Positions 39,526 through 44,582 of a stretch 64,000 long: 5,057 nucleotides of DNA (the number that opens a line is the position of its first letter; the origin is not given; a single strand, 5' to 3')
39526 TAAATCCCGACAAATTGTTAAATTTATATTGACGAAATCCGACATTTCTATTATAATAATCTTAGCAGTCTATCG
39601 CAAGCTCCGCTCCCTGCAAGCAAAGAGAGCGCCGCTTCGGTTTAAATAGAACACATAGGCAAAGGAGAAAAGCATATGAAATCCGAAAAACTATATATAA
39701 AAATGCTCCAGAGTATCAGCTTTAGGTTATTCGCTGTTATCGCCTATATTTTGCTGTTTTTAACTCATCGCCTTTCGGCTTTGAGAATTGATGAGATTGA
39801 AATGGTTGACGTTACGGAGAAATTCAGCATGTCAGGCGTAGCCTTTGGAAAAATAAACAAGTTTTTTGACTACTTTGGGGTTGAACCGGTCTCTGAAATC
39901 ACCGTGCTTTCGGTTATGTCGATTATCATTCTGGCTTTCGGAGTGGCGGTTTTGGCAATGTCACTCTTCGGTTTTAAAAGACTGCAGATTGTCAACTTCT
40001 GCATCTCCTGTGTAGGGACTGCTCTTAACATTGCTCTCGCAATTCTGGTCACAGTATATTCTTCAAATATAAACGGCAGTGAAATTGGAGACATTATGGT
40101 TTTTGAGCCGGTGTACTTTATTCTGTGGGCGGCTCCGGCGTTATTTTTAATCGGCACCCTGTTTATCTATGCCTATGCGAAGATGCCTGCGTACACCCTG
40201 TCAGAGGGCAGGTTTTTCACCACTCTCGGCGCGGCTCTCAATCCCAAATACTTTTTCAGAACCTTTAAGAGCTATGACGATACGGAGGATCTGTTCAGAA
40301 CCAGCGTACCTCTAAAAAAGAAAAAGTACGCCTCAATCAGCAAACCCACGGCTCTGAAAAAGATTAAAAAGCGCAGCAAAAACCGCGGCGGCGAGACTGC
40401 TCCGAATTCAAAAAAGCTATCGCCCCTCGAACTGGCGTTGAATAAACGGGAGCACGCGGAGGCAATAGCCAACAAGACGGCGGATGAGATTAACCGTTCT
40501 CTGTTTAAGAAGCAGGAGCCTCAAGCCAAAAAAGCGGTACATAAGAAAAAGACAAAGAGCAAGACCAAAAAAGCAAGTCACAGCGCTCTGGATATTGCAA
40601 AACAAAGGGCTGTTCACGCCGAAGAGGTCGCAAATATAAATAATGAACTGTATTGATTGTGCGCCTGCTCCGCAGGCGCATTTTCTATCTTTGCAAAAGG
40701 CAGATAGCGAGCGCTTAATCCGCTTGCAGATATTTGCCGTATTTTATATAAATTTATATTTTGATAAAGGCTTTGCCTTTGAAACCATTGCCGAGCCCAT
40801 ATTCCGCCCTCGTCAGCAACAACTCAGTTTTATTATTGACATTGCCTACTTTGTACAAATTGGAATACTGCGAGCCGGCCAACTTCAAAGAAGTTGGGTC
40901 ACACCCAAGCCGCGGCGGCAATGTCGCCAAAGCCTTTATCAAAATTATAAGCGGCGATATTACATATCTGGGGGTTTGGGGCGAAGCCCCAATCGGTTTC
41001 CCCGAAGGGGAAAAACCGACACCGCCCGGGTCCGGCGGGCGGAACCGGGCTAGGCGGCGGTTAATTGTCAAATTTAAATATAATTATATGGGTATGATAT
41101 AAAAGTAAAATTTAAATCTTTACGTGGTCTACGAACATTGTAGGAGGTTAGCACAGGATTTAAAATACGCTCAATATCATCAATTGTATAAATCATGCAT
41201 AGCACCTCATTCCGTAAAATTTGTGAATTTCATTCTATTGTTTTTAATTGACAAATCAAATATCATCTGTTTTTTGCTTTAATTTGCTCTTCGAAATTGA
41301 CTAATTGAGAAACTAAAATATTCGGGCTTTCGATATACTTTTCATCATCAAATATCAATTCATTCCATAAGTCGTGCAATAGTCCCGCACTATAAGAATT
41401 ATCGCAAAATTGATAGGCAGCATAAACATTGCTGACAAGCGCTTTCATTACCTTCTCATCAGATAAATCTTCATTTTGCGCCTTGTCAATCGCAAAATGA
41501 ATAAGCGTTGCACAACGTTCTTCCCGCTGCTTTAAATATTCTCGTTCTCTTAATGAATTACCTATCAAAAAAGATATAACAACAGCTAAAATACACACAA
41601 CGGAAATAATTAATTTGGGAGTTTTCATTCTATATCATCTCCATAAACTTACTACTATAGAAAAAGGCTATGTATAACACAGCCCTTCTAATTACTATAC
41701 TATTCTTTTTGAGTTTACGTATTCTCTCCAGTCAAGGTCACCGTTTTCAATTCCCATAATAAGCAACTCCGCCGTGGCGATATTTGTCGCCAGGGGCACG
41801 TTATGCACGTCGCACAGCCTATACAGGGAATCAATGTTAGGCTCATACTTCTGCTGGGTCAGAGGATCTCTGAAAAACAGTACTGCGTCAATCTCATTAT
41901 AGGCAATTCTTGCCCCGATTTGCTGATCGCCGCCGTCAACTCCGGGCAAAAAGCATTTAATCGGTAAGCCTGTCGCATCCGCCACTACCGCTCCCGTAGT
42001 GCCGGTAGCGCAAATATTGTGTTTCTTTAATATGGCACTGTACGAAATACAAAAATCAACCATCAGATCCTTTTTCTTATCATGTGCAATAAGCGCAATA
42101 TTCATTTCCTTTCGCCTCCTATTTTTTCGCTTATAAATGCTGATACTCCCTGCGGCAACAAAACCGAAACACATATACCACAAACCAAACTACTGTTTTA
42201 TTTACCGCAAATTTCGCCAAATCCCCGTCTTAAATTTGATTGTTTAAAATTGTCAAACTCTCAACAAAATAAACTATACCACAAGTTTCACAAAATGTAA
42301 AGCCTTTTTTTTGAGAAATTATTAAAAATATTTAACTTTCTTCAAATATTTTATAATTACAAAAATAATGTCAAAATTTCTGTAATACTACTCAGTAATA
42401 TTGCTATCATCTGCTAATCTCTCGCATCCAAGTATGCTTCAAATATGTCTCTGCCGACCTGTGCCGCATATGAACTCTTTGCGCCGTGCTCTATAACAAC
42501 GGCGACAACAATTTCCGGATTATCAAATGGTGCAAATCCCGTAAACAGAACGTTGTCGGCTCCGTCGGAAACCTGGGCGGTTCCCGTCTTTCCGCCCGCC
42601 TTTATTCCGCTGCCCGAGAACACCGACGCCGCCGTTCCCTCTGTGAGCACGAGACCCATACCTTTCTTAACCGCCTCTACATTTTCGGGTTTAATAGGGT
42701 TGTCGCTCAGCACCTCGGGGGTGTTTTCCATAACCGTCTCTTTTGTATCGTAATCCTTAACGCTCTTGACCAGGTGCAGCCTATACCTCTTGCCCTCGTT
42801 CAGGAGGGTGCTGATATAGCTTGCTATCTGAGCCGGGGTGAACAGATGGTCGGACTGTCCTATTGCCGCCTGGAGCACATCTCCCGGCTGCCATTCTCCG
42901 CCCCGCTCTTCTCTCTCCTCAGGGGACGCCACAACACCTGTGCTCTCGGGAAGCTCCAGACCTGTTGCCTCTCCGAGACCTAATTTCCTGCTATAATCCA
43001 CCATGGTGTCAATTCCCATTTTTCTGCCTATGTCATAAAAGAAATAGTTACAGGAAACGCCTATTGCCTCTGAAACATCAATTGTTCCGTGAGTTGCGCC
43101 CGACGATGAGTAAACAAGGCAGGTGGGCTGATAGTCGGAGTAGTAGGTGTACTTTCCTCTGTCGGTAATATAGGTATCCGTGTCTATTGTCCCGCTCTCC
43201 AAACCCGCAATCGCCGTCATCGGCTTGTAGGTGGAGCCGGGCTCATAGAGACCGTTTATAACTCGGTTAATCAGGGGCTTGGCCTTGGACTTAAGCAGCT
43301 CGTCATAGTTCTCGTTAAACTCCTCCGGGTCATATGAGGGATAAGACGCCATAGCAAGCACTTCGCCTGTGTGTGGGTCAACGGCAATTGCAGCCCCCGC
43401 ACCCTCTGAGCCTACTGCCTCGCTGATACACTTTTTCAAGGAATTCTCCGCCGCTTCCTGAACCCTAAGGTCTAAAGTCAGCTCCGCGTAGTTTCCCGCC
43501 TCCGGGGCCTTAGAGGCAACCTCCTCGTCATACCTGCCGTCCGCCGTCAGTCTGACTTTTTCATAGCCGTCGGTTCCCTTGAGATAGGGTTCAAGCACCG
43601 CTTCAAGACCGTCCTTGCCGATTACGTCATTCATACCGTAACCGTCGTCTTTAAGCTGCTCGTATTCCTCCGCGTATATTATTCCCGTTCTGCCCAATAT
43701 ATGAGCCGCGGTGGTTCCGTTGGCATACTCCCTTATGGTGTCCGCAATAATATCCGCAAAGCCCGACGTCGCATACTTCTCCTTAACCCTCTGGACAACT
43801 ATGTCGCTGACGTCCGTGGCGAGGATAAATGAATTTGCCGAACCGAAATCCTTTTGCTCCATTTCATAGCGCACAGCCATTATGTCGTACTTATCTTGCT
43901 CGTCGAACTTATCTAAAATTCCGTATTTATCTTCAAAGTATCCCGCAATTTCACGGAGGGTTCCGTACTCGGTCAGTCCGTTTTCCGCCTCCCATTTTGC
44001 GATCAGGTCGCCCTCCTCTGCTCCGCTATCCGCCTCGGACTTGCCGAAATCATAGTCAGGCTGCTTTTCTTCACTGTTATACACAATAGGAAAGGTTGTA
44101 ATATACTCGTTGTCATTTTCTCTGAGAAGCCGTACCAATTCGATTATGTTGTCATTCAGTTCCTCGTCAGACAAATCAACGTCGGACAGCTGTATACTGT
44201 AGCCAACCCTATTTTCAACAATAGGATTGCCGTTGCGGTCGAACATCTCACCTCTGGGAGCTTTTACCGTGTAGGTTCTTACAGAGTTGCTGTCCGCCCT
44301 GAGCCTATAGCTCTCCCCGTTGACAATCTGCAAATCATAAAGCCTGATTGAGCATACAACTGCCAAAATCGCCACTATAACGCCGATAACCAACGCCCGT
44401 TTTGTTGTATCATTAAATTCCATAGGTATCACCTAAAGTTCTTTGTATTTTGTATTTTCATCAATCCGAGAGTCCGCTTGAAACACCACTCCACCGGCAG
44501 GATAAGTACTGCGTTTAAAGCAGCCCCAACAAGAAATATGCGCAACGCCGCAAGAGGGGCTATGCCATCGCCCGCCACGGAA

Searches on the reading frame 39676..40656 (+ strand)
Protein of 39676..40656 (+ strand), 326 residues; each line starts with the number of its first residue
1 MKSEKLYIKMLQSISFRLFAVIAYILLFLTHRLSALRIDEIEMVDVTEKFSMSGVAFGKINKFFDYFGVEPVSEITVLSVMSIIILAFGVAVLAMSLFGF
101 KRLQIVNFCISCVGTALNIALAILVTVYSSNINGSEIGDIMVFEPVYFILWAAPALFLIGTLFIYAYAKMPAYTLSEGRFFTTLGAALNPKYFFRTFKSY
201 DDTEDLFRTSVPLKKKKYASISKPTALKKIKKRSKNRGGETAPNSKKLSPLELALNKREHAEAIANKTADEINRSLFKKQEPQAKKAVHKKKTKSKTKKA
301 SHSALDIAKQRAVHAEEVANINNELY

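Call 26: search_protein_families(library=pfam, proteins=[window:39676-40656:+])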
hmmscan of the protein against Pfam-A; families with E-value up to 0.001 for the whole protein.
window:39676-40656:+ (326 aa): 0 families

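Call 76: find_encoding_contigs(protein=window:39676-40656:+, flank=3500, max_places=10)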
Protein window:39676-40656:+ (326 aa): 6 contigs read that carry it; 6 places shown.
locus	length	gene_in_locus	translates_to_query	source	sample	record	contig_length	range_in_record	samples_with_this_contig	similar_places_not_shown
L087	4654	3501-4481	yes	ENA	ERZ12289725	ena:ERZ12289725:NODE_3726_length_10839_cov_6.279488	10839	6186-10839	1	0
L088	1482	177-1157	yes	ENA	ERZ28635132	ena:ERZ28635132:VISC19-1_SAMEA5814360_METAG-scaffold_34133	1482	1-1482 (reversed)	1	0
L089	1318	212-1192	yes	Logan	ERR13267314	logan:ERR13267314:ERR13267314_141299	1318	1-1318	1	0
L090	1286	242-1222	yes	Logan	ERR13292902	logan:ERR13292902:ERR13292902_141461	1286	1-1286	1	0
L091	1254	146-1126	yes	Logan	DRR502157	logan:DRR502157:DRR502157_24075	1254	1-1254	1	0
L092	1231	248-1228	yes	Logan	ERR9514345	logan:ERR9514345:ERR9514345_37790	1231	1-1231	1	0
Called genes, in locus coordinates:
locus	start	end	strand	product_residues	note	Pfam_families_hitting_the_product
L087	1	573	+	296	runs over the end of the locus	PF00025:Arf (weak), PF00350:Dynamin_N (weak), PF01926:MMR_HSR1, PF02421:FeoB_N, PF04548:AIG1 (weak), PF09439:SRPRB, PF00009:GTP_EFTU, PF07650:KH_2, +3 more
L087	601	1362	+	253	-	PF11967:RecO_N, PF02565:RecO_C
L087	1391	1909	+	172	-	PF14221:DUF4330 (weak)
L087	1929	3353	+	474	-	-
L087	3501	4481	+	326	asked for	-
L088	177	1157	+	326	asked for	-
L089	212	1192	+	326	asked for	-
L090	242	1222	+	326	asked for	-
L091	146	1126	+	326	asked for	-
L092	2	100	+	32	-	?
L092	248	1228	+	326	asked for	-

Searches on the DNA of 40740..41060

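Call 42: search_rna_families(source=window, start=40740, end=41060, threshold=evalue, max_evalue=10)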
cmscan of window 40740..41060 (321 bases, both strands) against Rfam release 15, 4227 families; matches with E-value up to 10: 4.
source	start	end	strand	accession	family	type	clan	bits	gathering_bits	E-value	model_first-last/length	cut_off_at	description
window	40997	41047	-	RF03006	M23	Gene; sRNA;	-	18.1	41.2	0.51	1-53/53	no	M23 RNA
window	40988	41054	-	RF01066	6C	Cis-reg;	-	16.9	47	6.4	1-75/75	no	6C RNA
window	40963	41002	-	RF01097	RF_site8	Cis-reg; frameshift_element;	-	13.1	43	8.4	1-52/52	no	Gag/pro ribosomal frameshift site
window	41032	41060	-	RF00184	PVX_3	Cis-reg;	-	11.9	42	5.1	21-54/54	5'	Potato virus X cis-acting regulatory element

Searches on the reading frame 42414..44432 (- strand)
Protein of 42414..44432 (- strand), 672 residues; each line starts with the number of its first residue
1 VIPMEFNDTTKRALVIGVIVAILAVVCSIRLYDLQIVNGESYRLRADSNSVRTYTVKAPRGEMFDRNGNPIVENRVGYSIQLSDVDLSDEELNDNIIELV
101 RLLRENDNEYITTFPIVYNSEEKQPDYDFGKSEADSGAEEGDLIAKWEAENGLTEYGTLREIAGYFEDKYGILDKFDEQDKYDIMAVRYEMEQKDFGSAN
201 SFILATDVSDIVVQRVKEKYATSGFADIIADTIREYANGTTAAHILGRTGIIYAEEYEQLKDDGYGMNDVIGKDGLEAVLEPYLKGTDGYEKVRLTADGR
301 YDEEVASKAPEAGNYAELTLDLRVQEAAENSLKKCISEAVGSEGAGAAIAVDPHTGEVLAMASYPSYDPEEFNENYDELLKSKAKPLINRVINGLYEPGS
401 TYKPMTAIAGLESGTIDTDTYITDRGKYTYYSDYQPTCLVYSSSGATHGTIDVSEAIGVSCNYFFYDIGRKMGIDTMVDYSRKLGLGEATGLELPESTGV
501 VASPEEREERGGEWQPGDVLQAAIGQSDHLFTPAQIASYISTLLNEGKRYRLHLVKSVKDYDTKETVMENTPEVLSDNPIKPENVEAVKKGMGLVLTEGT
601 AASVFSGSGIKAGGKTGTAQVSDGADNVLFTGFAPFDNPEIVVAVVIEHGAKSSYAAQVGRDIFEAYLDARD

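Call 26: search_protein_families(library=pfam, proteins=[window:42414-44432:-])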
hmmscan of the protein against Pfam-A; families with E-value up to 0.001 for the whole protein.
window:42414-44432:- (672 aa): 2 families
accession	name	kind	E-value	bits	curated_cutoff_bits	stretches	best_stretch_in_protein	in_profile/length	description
PF00905.27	Transpeptidase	-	9.2e-66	222.5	22.1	1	346-665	1-299/299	Penicillin binding protein transpeptidase domain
PF03717.20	PBP_dimer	-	1.8e-35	123.4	24.4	1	56-303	2-177/180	Penicillin-binding Protein dimerisation domain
